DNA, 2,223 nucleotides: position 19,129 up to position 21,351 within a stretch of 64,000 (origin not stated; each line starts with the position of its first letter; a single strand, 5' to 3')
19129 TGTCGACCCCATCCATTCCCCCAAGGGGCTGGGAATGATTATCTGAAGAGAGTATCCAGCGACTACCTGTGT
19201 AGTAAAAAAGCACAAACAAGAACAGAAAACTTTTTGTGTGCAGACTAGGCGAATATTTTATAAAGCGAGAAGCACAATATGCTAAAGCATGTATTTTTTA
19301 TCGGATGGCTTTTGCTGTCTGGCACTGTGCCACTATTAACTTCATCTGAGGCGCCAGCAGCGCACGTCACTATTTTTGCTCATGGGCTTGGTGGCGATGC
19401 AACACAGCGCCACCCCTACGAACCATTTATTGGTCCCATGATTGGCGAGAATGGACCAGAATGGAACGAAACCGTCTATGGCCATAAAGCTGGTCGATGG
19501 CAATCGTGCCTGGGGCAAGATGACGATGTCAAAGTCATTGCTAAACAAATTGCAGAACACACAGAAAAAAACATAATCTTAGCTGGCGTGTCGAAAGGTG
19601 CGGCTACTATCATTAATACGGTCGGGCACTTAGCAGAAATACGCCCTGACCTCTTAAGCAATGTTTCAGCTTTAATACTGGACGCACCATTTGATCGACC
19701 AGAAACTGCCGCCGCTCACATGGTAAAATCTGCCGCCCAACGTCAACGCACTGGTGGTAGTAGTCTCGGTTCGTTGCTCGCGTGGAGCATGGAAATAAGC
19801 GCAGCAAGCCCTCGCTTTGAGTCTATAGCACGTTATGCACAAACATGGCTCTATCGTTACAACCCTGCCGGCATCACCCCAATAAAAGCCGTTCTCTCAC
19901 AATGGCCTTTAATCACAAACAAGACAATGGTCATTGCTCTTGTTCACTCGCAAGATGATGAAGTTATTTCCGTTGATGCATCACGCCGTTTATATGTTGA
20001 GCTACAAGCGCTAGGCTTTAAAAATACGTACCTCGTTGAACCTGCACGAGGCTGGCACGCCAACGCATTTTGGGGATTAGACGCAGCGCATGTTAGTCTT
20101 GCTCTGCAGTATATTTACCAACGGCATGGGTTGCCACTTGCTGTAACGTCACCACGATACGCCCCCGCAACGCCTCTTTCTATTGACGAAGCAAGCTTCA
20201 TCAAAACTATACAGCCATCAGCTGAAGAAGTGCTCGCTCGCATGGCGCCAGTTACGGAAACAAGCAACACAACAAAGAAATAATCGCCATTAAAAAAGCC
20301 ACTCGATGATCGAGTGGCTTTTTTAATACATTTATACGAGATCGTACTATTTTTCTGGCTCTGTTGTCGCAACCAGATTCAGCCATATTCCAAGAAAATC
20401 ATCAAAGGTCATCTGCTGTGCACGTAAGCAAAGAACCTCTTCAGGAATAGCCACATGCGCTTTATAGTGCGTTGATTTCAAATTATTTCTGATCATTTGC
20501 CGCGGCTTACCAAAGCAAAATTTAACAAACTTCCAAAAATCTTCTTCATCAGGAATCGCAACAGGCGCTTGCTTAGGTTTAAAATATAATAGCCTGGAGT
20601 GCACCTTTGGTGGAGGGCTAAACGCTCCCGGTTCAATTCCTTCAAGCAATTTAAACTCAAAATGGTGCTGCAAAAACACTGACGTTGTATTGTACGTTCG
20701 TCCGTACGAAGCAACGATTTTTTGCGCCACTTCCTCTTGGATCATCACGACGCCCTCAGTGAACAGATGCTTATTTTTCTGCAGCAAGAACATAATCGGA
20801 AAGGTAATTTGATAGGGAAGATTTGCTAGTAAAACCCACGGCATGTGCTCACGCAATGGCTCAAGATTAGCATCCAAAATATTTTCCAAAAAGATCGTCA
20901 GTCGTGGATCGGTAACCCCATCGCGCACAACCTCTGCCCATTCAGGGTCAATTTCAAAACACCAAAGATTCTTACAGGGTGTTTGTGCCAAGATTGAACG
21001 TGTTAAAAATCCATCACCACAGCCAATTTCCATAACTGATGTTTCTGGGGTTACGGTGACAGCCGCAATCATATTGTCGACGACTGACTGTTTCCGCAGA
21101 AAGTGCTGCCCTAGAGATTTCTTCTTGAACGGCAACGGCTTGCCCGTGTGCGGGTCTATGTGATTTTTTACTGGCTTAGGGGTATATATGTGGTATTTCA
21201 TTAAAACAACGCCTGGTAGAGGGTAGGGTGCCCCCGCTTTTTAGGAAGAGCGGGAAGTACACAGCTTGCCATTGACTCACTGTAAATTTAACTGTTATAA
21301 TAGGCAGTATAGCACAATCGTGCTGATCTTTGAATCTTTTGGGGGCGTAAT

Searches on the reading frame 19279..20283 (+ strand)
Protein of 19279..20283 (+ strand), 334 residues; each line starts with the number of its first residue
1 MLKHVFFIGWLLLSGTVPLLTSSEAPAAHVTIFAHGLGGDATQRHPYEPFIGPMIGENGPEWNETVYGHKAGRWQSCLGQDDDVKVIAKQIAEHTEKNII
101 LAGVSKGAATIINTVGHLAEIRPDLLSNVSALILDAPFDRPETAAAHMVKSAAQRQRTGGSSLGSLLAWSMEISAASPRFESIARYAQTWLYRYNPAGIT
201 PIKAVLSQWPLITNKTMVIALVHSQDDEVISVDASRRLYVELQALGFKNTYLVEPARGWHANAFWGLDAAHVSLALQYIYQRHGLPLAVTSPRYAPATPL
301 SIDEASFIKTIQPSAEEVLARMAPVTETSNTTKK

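Call 22: search_protein_families(library=pfam, proteins=[window:19279-20283:+], max_evalue=0.0001)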
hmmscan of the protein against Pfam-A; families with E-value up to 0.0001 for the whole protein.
window:19279-20283:+ (334 aa): 1 family
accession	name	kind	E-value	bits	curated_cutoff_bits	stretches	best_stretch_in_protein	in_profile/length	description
PF12146.15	Hydrolase_4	-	6.1e-06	26.1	27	1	82-244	60-219/239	Serine aminopeptidase, S33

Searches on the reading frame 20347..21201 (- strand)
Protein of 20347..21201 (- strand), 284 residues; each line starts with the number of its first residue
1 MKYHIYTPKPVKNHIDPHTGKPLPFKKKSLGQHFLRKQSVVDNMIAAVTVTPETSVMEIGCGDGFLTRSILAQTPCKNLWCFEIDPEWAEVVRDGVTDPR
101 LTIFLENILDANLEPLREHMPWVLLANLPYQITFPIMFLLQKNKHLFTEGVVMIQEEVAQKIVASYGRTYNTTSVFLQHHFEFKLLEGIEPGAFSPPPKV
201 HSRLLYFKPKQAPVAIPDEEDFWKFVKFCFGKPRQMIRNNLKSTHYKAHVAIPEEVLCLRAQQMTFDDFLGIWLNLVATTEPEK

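Call 7: search_protein_families(library=pfam, proteins=[window:20347-21201:-], max_evalue=0.001)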
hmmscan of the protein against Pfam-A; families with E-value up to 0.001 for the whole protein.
window:20347-21201:- (284 aa): 1 family
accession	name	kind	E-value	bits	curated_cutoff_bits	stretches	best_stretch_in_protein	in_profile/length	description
PF00398.26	RrnaAD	-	6.9e-45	153.6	24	1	26-251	4-233/263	Ribosomal RNA adenine dimethylase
